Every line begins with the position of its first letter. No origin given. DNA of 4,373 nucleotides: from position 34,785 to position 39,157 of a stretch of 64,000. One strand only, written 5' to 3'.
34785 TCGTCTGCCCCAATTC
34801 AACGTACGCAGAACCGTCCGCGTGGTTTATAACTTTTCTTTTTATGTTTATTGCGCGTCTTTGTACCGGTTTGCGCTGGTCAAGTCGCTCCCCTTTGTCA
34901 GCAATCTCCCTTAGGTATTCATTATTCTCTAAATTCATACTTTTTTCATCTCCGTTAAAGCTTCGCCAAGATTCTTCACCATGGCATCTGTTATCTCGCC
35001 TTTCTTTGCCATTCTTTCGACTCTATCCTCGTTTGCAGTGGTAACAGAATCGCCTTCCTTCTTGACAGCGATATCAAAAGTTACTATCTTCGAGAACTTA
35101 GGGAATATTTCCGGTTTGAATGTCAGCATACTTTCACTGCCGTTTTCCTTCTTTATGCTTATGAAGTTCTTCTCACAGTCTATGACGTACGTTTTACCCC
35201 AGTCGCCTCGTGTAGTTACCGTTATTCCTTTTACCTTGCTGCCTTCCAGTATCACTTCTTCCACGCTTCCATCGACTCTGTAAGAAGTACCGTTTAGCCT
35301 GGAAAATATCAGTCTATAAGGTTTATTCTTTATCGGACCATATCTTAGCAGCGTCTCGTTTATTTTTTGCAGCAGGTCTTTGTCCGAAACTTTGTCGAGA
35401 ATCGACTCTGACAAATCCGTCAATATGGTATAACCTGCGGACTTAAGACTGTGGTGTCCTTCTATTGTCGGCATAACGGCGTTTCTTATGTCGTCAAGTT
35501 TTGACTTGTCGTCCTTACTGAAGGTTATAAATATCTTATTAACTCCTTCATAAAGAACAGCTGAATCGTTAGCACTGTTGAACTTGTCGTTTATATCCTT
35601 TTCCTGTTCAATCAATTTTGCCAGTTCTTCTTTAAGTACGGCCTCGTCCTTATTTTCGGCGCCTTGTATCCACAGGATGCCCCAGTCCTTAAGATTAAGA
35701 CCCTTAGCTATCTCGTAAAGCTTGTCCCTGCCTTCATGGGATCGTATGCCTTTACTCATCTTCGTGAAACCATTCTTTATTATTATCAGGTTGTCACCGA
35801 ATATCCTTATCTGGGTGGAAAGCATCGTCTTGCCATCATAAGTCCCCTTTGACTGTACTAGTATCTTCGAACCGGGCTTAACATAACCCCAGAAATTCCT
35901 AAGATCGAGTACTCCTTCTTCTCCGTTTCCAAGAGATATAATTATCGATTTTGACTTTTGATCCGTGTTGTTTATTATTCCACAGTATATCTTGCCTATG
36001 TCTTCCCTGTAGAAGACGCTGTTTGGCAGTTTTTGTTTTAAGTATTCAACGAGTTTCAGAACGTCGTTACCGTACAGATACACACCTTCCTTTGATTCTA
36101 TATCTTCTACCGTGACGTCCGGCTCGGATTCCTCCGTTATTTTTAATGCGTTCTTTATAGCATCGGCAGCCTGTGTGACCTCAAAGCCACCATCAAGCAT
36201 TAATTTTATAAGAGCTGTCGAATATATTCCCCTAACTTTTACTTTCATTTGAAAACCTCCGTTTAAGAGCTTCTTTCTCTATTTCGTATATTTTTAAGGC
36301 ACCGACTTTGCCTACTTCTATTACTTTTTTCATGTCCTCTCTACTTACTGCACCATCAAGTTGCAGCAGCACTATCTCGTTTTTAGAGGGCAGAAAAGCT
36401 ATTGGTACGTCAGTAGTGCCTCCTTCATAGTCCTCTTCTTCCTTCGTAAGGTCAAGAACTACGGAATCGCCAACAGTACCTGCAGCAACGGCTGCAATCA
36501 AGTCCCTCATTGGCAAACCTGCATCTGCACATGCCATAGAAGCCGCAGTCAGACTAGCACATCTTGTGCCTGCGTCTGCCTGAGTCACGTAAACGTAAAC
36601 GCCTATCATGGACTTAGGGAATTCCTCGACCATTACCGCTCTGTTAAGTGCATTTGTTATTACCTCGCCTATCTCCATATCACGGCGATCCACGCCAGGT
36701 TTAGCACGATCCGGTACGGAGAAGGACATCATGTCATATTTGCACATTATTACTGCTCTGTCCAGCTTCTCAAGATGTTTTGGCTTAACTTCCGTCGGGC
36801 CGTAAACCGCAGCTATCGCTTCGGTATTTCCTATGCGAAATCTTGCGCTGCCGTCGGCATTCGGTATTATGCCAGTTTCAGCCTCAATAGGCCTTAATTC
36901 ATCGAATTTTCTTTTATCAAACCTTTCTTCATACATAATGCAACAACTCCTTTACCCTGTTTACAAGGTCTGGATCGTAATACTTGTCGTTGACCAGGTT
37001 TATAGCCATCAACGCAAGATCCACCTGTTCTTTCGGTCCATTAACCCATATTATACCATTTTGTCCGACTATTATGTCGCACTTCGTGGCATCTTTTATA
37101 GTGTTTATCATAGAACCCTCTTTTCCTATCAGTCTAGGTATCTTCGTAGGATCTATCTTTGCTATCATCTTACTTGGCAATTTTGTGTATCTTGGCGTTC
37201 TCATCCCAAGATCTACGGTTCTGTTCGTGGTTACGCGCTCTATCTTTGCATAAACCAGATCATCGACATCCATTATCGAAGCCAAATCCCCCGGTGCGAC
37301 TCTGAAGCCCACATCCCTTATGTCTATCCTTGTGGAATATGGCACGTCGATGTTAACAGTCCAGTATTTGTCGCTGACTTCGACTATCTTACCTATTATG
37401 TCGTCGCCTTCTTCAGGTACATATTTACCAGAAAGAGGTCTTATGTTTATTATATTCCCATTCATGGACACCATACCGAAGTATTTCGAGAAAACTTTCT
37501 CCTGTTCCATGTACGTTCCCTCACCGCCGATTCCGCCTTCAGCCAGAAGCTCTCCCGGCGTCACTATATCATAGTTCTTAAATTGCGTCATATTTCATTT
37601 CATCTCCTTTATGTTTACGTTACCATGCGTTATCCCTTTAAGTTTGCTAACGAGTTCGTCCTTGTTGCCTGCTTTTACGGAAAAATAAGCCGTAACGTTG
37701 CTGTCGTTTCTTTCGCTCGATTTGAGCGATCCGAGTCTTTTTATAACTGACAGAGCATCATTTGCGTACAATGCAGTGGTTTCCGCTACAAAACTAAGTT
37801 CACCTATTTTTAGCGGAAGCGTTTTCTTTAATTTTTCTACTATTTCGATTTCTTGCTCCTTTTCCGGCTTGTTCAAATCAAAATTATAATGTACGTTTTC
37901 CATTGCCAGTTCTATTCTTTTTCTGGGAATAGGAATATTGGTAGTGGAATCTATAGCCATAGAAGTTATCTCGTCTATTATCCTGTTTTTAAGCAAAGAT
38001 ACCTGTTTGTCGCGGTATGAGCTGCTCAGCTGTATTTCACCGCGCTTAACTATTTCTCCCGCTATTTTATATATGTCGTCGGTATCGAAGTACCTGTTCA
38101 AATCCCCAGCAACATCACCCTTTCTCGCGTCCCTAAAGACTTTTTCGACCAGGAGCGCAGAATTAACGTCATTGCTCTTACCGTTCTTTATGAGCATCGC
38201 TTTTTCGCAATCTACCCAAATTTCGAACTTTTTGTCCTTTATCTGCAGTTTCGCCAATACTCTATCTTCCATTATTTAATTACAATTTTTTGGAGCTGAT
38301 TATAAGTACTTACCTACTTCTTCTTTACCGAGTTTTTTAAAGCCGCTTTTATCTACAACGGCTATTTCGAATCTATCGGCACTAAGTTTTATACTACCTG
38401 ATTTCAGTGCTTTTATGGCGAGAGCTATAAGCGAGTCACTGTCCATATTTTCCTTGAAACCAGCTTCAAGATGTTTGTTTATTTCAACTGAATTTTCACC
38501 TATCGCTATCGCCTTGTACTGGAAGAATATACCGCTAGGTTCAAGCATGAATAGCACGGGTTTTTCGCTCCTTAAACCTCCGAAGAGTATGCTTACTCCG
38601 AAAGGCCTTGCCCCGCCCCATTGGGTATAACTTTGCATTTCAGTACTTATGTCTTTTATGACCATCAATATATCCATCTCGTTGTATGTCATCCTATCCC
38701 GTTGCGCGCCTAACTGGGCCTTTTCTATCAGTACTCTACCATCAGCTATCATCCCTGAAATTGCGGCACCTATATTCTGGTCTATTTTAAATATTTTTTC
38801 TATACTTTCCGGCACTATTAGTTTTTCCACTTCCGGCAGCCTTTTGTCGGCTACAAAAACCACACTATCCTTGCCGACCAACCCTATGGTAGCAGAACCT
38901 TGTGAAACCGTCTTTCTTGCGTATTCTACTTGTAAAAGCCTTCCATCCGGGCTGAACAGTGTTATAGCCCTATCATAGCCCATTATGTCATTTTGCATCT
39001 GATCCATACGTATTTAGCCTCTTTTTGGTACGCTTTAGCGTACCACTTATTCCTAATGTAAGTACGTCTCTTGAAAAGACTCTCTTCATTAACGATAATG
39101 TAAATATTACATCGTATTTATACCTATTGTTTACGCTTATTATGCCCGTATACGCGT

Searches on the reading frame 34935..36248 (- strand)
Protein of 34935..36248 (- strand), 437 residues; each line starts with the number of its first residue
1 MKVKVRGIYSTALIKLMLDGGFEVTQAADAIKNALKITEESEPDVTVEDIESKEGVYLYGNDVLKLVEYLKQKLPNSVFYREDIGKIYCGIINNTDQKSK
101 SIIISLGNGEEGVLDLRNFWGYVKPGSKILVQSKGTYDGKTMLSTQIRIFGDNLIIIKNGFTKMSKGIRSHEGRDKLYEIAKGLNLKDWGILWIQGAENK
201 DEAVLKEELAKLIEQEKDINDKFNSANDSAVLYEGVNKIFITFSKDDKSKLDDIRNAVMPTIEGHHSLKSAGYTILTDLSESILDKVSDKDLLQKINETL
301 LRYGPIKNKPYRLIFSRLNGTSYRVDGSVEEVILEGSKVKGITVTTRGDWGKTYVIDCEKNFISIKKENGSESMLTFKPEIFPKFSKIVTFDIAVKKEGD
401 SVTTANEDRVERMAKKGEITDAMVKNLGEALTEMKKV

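Call 71: search_protein_families(library=pfam, proteins=[window:34935-36248:-], max_evalue=0.0001)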
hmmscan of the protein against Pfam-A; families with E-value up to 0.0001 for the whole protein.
window:34935-36248:- (437 aa): 1 family
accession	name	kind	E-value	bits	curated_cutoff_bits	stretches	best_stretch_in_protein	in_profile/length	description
PF10150.14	RNase_E_G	-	1.6e-06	28.2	25.5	1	151-244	4-98/270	Ribonuclease E/G family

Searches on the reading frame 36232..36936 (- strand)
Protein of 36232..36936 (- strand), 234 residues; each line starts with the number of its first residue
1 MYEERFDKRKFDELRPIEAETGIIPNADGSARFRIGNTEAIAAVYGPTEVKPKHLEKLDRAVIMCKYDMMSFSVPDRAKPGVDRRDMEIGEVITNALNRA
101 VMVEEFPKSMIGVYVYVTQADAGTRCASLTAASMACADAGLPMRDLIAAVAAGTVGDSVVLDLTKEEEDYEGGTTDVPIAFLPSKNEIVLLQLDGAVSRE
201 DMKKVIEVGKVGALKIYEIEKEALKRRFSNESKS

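Call 71: search_protein_families(library=pfam, proteins=[window:36232-36936:-], max_evalue=0.0001)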
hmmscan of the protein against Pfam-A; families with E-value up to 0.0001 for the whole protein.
window:36232-36936:- (234 aa): 2 families
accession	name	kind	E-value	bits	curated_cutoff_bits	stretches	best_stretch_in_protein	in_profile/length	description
PF01138.27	RNase_PH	-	3.2e-31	108.9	25.5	1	13-142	1-130/130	3' exoribonuclease family, domain 1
PF03725.20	RNase_PH_C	-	6.4e-13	48.9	20.8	1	145-210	1-65/67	3' exoribonuclease family, domain 2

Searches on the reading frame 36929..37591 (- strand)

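Call 71: search_protein_families(library=pfam, proteins=[window:36929-37591:-], max_evalue=0.0001)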
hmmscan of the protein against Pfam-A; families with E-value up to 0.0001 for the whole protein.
window:36929-37591:- (220 aa): 6 families
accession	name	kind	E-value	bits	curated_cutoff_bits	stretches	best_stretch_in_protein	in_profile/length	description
PF00013.35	KH_1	-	4.1e-10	39.7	21.5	1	145-198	5-65/66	KH domain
PF15985.11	KH_6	-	1.9e-09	38.1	27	1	142-188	2-46/47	KH domain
PF22625.2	ECR1_N_2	-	3.2e-08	33.7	27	1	8-53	2-50/51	Exosome RNA binding protein RRP4 N-terminal domain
PF21266.3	RRP4_S1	-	2.7e-06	28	27.3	1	56-92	1-37/73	RRP4, S1 domain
PF21262.3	RRP40_S1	-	3.9e-05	23.9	27.1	1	57-123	1-65/83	Exosome complex component RRP40, S1 domain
PF14382.12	ECR1_N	-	5.3e-05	23.4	27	0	9-43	1-37/38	Exosome complex exonuclease RRP4 N-terminal region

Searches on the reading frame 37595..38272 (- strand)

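Call 71: search_protein_families(library=pfam, proteins=[window:37595-38272:-], max_evalue=0.0001)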
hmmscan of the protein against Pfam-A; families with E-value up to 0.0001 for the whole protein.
window:37595-38272:- (225 aa): 3 families
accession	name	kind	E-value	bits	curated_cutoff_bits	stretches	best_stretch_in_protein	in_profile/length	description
PF01172.24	SBDS_N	-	9.4e-16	58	24.6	1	6-87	4-87/88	Shwachman-Bodian-Diamond syndrome (SBDS) N-terminal domain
PF09377.16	SBDS_domain_II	-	1e-15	57.8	27.2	1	96-156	1-61/62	SBDS protein, domain II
PF20268.4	SBDS_C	-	9.9e-05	22.6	27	0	170-224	12-69/71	SBDS protein, C-terminal domain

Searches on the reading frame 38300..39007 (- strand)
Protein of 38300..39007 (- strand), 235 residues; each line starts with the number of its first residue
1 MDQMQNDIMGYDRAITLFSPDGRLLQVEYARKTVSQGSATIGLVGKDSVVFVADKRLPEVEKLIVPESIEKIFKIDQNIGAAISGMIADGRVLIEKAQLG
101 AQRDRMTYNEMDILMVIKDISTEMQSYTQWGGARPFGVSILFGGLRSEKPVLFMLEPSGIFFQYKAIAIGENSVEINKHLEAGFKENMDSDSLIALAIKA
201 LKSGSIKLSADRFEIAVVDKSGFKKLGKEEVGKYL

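Call 71: search_protein_families(library=pfam, proteins=[window:38300-39007:-], max_evalue=0.0001)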
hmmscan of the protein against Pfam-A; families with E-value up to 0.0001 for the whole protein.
window:38300-39007:- (235 aa): 2 families
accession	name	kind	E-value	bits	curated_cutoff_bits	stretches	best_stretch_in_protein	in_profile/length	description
PF00227.31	Proteasome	-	6.7e-47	160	22.4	1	34-218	1-189/189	Proteasome subunit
PF10584.14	Proteasome_A_N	-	1.2e-12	47.7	27.7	1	11-32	1-22/23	Proteasome subunit A N-terminal signature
